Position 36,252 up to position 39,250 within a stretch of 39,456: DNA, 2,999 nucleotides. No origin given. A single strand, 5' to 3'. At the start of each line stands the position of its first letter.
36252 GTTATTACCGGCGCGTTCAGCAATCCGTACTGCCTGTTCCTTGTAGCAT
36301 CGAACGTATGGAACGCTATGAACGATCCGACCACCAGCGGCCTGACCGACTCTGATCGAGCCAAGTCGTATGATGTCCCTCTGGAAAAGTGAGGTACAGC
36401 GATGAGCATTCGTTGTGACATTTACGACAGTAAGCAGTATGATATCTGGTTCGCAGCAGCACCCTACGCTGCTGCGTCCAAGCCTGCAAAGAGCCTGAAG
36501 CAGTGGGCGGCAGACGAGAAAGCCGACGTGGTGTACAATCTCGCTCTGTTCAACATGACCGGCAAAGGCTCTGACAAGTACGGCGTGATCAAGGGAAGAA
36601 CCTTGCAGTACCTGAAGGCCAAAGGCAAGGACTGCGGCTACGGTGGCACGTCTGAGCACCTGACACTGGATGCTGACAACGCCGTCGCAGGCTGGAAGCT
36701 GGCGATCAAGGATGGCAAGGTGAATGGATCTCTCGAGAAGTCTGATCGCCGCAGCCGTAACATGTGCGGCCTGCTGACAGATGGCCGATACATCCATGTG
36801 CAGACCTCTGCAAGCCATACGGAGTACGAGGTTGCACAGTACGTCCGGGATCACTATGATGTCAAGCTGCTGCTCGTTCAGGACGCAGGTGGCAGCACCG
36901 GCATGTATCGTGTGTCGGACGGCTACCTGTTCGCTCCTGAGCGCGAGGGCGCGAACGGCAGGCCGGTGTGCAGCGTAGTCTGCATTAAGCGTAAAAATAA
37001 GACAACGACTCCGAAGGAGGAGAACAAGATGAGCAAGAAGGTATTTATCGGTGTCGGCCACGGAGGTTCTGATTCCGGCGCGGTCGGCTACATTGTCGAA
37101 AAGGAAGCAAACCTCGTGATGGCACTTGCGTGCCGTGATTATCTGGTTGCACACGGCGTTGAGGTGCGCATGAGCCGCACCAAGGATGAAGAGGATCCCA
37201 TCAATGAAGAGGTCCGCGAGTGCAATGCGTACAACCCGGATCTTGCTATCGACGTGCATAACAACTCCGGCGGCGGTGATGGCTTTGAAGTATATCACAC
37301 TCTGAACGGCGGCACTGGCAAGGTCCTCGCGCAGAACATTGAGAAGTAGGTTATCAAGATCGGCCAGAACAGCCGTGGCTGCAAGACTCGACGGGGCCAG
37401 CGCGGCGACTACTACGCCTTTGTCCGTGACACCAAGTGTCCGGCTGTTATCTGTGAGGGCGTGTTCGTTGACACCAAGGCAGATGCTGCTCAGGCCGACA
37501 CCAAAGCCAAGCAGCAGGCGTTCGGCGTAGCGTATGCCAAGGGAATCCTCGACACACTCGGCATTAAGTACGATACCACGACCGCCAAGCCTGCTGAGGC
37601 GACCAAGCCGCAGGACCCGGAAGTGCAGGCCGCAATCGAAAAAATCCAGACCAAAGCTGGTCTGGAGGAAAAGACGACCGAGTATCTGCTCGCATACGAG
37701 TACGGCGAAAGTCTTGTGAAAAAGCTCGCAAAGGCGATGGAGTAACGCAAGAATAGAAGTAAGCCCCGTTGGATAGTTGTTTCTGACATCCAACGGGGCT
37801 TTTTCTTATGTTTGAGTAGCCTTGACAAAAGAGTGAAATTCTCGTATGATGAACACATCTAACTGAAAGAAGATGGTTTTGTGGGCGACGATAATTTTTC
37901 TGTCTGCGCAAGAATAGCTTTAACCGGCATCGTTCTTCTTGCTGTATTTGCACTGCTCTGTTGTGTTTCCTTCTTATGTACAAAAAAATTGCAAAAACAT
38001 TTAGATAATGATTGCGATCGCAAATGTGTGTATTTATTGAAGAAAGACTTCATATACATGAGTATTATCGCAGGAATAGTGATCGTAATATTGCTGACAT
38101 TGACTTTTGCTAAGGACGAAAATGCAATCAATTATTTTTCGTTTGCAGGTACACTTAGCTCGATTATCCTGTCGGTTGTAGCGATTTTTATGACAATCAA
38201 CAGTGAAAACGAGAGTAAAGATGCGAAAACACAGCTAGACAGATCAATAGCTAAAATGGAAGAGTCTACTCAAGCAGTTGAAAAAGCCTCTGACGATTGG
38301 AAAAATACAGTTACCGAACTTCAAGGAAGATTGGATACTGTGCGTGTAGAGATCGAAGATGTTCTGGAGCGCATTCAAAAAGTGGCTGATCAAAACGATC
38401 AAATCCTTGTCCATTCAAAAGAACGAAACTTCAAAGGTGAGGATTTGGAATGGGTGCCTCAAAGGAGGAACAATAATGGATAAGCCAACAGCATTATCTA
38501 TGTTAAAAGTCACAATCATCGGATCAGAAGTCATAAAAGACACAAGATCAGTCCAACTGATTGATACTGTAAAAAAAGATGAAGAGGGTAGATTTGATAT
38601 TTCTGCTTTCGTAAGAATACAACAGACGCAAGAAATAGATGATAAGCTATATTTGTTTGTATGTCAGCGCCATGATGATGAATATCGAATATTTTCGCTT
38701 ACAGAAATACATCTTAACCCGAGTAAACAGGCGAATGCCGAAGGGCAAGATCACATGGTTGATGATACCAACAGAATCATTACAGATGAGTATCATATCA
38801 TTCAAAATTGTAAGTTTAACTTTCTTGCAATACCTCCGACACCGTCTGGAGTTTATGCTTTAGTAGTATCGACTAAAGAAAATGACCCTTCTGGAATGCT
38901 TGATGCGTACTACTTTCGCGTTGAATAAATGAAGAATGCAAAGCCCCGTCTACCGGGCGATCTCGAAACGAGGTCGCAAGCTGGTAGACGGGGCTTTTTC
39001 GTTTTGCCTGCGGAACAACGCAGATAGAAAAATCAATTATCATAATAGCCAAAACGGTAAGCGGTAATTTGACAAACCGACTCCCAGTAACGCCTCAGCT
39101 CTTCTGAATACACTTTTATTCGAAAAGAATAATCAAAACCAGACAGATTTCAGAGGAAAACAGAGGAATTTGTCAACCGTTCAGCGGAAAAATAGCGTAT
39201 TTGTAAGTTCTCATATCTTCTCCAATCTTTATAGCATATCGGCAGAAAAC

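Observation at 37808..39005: Self-contained AT-rich two-gene cassette (3-TM coiled-coil protein plus unknown 150-aa partner) at the lysis-attR junction: candidate undescribed prophage defence or exclusion system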

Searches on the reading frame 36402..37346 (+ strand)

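Call 10: search_protein_families(library=pfam, proteins=[window:36402-37346:+], max_evalue=1)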
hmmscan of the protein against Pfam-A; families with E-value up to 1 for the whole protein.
window:36402-37346:+ (315 aa): 1 family
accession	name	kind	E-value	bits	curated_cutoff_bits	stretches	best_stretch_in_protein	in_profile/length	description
PF01520.23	Amidase_3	-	2.5e-18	67.2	27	1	214-314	1-109/174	N-acetylmuramoyl-L-alanine amidase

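Call 12: search_protein_families(library=phrogs, proteins=[window:36402-37346:+], max_evalue=1)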
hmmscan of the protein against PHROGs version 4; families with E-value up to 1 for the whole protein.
window:36402-37346:+ (315 aa): 5 families
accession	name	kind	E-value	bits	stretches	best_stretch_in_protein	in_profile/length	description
phrog_435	-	lysis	4.4e-28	99.6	1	196-315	97-220/556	endolysin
phrog_2742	-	lysis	3.2e-10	40.9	1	212-299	2-98/318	endolysin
phrog_12727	-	lysis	8.2e-05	23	1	205-313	157-271/393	endolysin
phrog_489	-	lysis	0.0087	15.9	1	195-263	148-218/459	endolysin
phrog_32868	-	unknown function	0.0098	17.1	1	127-172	14-59/98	-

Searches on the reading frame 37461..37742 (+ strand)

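Call 10: search_protein_families(library=pfam, proteins=[window:37461-37742:+], max_evalue=1)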
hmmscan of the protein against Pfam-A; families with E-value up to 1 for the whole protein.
window:37461-37742:+ (94 aa): 0 families

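Call 12: search_protein_families(library=phrogs, proteins=[window:37461-37742:+], max_evalue=1)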
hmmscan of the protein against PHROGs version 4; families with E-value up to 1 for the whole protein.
window:37461-37742:+ (94 aa): 3 families
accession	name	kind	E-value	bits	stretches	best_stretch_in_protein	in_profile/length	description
phrog_2742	-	lysis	0.0019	18.7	1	1-75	149-222/318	endolysin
phrog_435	-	lysis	0.0088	16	1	1-61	255-303/556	endolysin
phrog_13620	-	unknown function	0.017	15.8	1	38-82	116-159/189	-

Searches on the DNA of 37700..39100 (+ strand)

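Call 84: search_dna_similar(query=window:37700-39100:+, collection=phages, mode=distant, max_rows=15)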
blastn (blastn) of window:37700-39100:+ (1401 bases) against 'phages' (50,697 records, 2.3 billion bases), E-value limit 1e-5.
No match.

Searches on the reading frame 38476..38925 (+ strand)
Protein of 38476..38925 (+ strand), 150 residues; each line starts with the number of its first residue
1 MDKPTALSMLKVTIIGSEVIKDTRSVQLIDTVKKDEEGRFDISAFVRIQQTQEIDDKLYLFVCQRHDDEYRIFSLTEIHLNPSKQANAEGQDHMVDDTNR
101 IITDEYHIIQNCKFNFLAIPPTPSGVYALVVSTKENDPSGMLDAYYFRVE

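Call 10: search_protein_families(library=pfam, proteins=[window:38476-38925:+], max_evalue=1)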
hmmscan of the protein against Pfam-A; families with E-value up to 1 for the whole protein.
window:38476-38925:+ (150 aa): 0 families

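Call 11: search_protein_families(library=padloc, proteins=[window:38476-38925:+], max_evalue=1)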
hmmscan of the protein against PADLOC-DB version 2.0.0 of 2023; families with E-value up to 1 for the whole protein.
window:38476-38925:+ (150 aa): 0 families

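Call 12: search_protein_families(library=phrogs, proteins=[window:38476-38925:+], max_evalue=1)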
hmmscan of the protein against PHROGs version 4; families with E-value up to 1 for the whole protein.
window:38476-38925:+ (150 aa): 1 family
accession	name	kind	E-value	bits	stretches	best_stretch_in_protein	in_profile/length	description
phrog_965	-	DNA, RNA and nucleotide metabolism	0.17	12.4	1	76-120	26-70/323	Panton-Valentine leukocicin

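Call 14: search_protein_families(library=ncbifam, proteins=[window:38476-38925:+], max_evalue=1)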
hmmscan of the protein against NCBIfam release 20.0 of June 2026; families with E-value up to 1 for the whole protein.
window:38476-38925:+ (150 aa): 0 families

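Call 15: find_homologous_proteins(query=window:38476-38925:+)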
Query window:38476-38925:+ (150 aa): 2 proteins with E <= 0.001 among 10 candidates.
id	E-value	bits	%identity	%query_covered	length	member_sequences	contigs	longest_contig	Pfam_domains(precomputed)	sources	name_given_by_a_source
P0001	3.5e-48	181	55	100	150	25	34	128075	-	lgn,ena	-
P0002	6.4e-10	57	95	25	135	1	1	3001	PF00486.35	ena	-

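Call 19: find_encoding_contigs(protein=P0001, flank=6000, max_places=6)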
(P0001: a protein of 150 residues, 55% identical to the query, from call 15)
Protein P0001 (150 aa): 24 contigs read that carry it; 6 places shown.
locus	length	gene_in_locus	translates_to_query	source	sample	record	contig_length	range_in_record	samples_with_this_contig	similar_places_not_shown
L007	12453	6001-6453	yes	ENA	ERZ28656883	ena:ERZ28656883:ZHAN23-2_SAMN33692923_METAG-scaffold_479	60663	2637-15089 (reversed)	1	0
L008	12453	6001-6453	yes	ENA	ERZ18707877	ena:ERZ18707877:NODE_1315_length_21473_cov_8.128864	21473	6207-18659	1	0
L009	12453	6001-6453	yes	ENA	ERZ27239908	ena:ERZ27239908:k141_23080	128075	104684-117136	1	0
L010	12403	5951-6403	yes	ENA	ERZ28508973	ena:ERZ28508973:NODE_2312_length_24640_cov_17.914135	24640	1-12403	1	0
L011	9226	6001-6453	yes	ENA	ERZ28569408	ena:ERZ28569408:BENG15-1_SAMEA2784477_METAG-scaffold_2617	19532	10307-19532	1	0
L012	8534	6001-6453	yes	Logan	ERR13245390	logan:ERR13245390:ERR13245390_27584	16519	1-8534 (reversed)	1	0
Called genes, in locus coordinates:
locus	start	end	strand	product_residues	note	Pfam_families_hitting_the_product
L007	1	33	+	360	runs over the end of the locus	PF26078:Baseplate_J_M, PF26079:Baseplate_J_C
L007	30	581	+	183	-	PF10076:Phage_Mu_Gp48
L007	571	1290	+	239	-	-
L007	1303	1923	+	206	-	-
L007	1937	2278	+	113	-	-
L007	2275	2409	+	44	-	PF09693:Phage_XkdX (weak)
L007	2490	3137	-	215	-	-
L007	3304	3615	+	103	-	-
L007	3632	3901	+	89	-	PF04531:Phage_holin_1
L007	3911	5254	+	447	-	PF01520:Amidase_3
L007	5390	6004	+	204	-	-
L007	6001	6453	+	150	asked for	-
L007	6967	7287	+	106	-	-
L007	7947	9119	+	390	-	PF01408:GFO_IDH_MocA, PF03447:NAD_binding_3, PF22725:GFO_IDH_MocA_C3, PF02894:GFO_IDH_MocA_C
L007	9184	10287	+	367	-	-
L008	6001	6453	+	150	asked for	-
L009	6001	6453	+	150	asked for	-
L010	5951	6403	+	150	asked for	-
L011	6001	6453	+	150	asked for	-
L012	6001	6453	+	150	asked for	-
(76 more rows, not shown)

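Call 32: find_homologous_proteins(query=A2, max_evalue=0.01)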
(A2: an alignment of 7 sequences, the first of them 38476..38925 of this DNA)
Query A2 (7 sequences) (150 aa, profile of the alignment): 14 proteins with E <= 0.01 among 982 candidates.
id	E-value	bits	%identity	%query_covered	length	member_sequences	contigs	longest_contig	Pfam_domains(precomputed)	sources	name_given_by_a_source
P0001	7.8e-67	241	55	100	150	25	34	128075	-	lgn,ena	-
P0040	1.9e-57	211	39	100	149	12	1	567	-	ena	-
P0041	1.4e-56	208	32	78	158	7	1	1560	-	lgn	-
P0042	6.1e-53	196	32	78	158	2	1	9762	-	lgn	-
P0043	8.3e-51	189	36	78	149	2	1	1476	-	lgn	-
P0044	7.0e-44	167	30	100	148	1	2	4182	-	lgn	-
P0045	6.2e-43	164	31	100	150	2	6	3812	-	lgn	-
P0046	6.3e-42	161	25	67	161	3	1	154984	-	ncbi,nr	ncbi:MAG: hypothetical protein Q4E64_05520 [Phascolarctobacterium sp.]|nr:hypothetical protein [Phas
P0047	1.5e-40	156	44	100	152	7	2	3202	-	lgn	-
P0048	2.8e-38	149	45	100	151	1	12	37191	-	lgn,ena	-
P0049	4.1e-34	135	27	94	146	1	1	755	-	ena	-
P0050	1.3e-30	124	30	17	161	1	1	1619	-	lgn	-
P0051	9.3e-30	121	37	56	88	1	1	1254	-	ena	-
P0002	4.2e-3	35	95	25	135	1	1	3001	PF00486.35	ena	-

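Call 36: search_solved_structures(query=A3, max_evalue=10)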
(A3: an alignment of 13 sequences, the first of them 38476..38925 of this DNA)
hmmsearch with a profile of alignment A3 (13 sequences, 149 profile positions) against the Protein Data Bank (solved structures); distinct sequences matched with E-value up to 10: 2.
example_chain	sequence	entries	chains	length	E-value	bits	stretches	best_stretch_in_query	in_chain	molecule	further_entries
1d2p_A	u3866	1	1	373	0.24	14.2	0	88-125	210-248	COLLAGEN ADHESIN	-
7qep_M4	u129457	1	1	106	1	12.2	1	56-112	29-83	ECU06_1215 protein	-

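Call 39: search_protein_families(library=pfam, alignment_id=A3, max_evalue=1)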
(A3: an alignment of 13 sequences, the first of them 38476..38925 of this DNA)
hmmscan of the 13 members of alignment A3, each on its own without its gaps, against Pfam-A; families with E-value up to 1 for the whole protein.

A. member 1, window:38476-38925:+ (150 aa): 0 families

B. families by the number of members that match (of 13 scanned): 8 families
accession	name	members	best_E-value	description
PF22091.2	DUF6941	1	0.031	Family of unknown function (DUF6941)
PF07495.19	Y_Y_Y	1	0.038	Y_Y_Y domain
PF03804.19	DUF325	1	0.043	Viral proteins of unknown function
PF25029.1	MOM1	1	0.053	MOM1-like domain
PF03231.18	Tospov_NS-S_N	1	0.058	Tospovirus non-structural protein NS-S-like, N-terminal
PF14524.12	Wzt_C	1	0.062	Wzt C-terminal domain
PF22106.1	NGO1945_C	1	0.17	NGO1945 C-terminal domain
PF16926.10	HisKA_4TM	1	0.32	Archaeal 4TM region of histidine kinase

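Call 40: predict_structure(alignment_id=A3)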
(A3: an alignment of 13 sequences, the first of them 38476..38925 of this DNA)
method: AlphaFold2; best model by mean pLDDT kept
length: 150 residues; sequences in the alignment: 13
mean_pLDDT: 83.4   pTM: 0.79
mean pLDDT of the five models: 83.4, 83.4, 81.6, 81.1, 81.1
residues with pLDDT >= 90: 76; 70-90: 47; 50-70: 22; < 50: 5
segments of 3 or more residues with pLDDT < 50: 96-99
pLDDT, mean of each block of 10 residues (from residue 1): 80 89 76 92 92 91 85 92 67 50 69 89 91 93 95
secondary structure, 60 per line:
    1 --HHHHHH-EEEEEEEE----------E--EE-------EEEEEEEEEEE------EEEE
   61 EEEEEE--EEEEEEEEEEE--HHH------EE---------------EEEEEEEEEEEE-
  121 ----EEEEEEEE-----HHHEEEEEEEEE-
elements in order: H3-8 E10-17 E40-50 E57-66 E69-79 E108-119 E125-132 E141-149

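Call 44: fold_search(model_id=the predicted structure, library=pdb)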
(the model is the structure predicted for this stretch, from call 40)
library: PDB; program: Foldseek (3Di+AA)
matches with E <= 10: 1828; with E <= 0.001: 2
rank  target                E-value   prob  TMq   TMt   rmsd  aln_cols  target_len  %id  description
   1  3n6y_B                6.1e-04  1.00  0.44  0.52   6.3       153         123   14  Crystal structure of an immunoglobulin-like protein (PA1606) from PSEUDOMONAS AERUGINOSA at 1.50 A resolution (released 2010-07-21)
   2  5xxl_B                9.9e-04  1.00  0.44  0.11   6.7       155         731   10  Crystal structure of GH3 beta-glucosidase from Bacteroides thetaiotaomicron (released 2017-12-13)
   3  8tzu_H                1.2e-03  1.00  0.36  0.43   8.4       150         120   10  OC43 S1b domain in complex with WNb 293 and WNb 317 (released 2024-05-01)
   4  7a17_B                1.2e-03  1.00  0.39  0.45   7.8       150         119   10  Crystal structure of the 5-phosphatase domain of Synaptojanin1 bound to its substrate diC8-PI(3,4,5)P3 in complex with (released 2020-12-30)
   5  5vl2_A                1.4e-03  1.00  0.40  0.46   8.4       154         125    9  The hapten triclocarban bound to the single domain camelid nanobody VHH T4 (released 2018-04-25)
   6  3n6y_A                1.5e-03  1.00  0.44  0.51   6.5       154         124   14  Crystal structure of an immunoglobulin-like protein (PA1606) from PSEUDOMONAS AERUGINOSA at 1.50 A resolution (released 2010-07-21)
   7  5xxn_B                1.5e-03  1.00  0.43  0.11   6.7       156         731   12  Crystal Structure of mutant (D286N) beta-glucosidase from Bacteroides thetaiotaomicron in complex with sophorose (released 2017-12-13)
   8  5vm0_B                1.5e-03  1.00  0.41  0.46   6.5       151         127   10  The hapten triclocarban bound to the single domain camelid nanobody VHH T9 (released 2018-05-02)
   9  5z9s_A                1.5e-03  1.00  0.40  0.10   8.1       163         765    7  Functional and Structural Characterization of a beta-Glucosidase Involved in Saponin Metabolism from Intestinal Bacter (released 2018-03-14)
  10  8j9f_A                1.7e-03  1.00  0.44  0.11   6.5       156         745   12  Structure of STG-hydrolyzing beta-glucosidase 1 (PSTG1) (released 2024-04-10)
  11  5z9s_B                1.7e-03  1.00  0.41  0.10   7.8       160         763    7  Functional and Structural Characterization of a beta-Glucosidase Involved in Saponin Metabolism from Intestinal Bacter (released 2018-03-14)
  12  7x3d_H                1.9e-03  1.00  0.42  0.48   5.6       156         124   13  Cryo-EM structure of Coxsackievirus B1 mature virion in complex with nAb 9A3 (CVB1-M:9A3) (released 2022-09-28)
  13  8xrv_A                2.0e-03  1.00  0.43  0.10   7.5       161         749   10  The crystal structure of a GH3 enzyme CcBgl3B with glucose (released 2024-04-10)
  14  6jbs_A                2.0e-03  1.00  0.43  0.11   8.1       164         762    8  Bifunctional xylosidase/glucosidase LXYL (released 2020-02-12)
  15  8tzu_C                2.0e-03  0.99  0.37  0.43   6.8       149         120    8  OC43 S1b domain in complex with WNb 293 and WNb 317 (released 2024-05-01)
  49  9ard_A                3.6e-03  0.99  0.40  0.44   6.6       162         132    9  Structure of Pycsar EcPycC cyclase immunoglobulin-like AGS-C domain (released 2024-06-19)
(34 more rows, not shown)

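Call 45: fold_search(model_id=the predicted structure, library=viral)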
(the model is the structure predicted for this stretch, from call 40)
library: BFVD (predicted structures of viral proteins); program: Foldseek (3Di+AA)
matches with E <= 10: 892; with E <= 0.001: 5
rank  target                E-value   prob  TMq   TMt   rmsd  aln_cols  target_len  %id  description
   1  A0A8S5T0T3            2.4e-06  1.00  0.64  0.59   7.1       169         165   12  Uncharacterized protein [Siphoviridae sp. ctKFk2]
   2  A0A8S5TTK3            1.2e-05  1.00  0.51  0.47   6.6       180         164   13  Uncharacterized protein [Siphoviridae sp. ct5jB2]
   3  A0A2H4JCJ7            8.6e-05  1.00  0.61  0.66   5.1       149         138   15  Uncharacterized protein [uncultured Caudovirales phage]
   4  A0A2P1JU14            5.4e-04  1.00  0.43  0.47   6.8       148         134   14  Uncharacterized protein [Anoxybacillus phage A403]
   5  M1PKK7                5.7e-04  1.00  0.46  0.48   7.1       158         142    9  (no name in the UniProt tables at hand)
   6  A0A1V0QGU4            2.7e-03  1.00  0.41  0.37   8.7       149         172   13  SWPV1-144 [Shearwaterpox virus]
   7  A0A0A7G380            2.9e-03  0.97  0.35  0.25  13.5       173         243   12  Glycoprotein C (Fragment) [Canid alphaherpesvirus 1]
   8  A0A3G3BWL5            3.7e-03  0.99  0.42  0.38   8.1       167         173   10  (no name in the UniProt tables at hand)
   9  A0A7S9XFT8            4.2e-03  0.99  0.42  0.32   8.5       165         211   12  Uncharacterized protein [Virus NIOZ-UU159]
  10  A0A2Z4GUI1            5.8e-03  0.92  0.34  0.30  16.6       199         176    8  (no name in the UniProt tables at hand)
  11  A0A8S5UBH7            6.1e-03  0.99  0.40  0.36  10.2       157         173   11  Uncharacterized protein [Podoviridae sp. ctZkC8]
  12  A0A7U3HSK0            6.1e-03  0.97  0.34  0.30   7.9       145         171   12  (no name in the UniProt tables at hand)
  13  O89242                1.1e-02  0.94  0.39  0.16   9.2       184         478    9  Envelope glycoprotein C homolog [Marek's disease virus serotype 2 MDV2]
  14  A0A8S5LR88            1.2e-02  0.97  0.37  0.09   6.7       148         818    9  Tail protein [Myoviridae sp. ctfJc17]
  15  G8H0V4                1.2e-02  0.94  0.27  0.24   6.7       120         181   11  Glycoprotein US3 [macacine betaherpesvirus 8]
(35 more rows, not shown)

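Call 86: search_dna_similar(query=window:38476-38925:+, collection=phages, mode=protein, max_evalue=0.01, max_rows=20)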
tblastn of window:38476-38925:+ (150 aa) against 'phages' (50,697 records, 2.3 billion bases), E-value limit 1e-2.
No match.

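Call 104: search_solved_structures(query=A8, max_evalue=10)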
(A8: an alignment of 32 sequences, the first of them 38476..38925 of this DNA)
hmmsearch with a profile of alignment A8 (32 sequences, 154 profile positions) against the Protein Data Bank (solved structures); distinct sequences matched with E-value up to 10: 6.
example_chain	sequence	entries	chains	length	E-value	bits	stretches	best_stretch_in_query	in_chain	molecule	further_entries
8f70_A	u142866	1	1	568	0.0029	21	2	100-136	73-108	T18.1 Major pilin backbone protein T-antigen,Major pilin backbone protein T-antigen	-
6bbt_A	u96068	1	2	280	0.34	14.3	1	96-139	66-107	Major pilin backbone protein T-antigen, T13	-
3isy_A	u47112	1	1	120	1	12.7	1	42-153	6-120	Intracellular proteinase inhibitor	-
8hgi_C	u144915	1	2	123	1.1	12.6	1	82-136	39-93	VNAR aGFP14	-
1a6p_A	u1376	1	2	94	1.5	12.2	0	96-134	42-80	T-CELL SURFACE ANTIGEN CD2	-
1a64_A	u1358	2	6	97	1.6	12.1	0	109-135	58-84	CD2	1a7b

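Call 105: search_protein_families(library=pfam, alignment_id=A8, max_evalue=0.1)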
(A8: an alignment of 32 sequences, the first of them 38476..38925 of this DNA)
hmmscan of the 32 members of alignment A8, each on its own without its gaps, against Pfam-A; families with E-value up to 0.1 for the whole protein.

A. member 1, window:38476-38925:+ (150 aa): 0 families

B. families by the number of members that match (of 32 scanned): 14 families
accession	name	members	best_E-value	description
PF22091.2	DUF6941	5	0.0039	Family of unknown function (DUF6941)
PF07495.19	Y_Y_Y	2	0.038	Y_Y_Y domain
PF07686.23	V-set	1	0.029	Immunoglobulin V-set domain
PF22545.2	2CompARG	1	0.034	2-Component system ADP-ribose glycohydrolase domain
PF22379.2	MCM10_OB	1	0.04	MCM10 OB-fold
PF05495.17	zf-CHY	1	0.041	CHY zinc finger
PF03804.19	DUF325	1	0.043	Viral proteins of unknown function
PF05499.17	DMAP1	1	0.054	DNA methyltransferase 1-associated protein 1 (DMAP1)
PF03231.18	Tospov_NS-S_N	1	0.058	Tospovirus non-structural protein NS-S-like, N-terminal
PF20431.4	E_motif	1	0.075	E motif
PF07137.17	VDE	1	0.075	VDE lipocalin domain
PF07039.17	SGF29_Tudor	1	0.083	SGF29 tudor-like domain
PF05219.18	DREV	1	0.084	DREV methyltransferase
PF24318.1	DUF7490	1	0.084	Domain of unknown function (DUF7490)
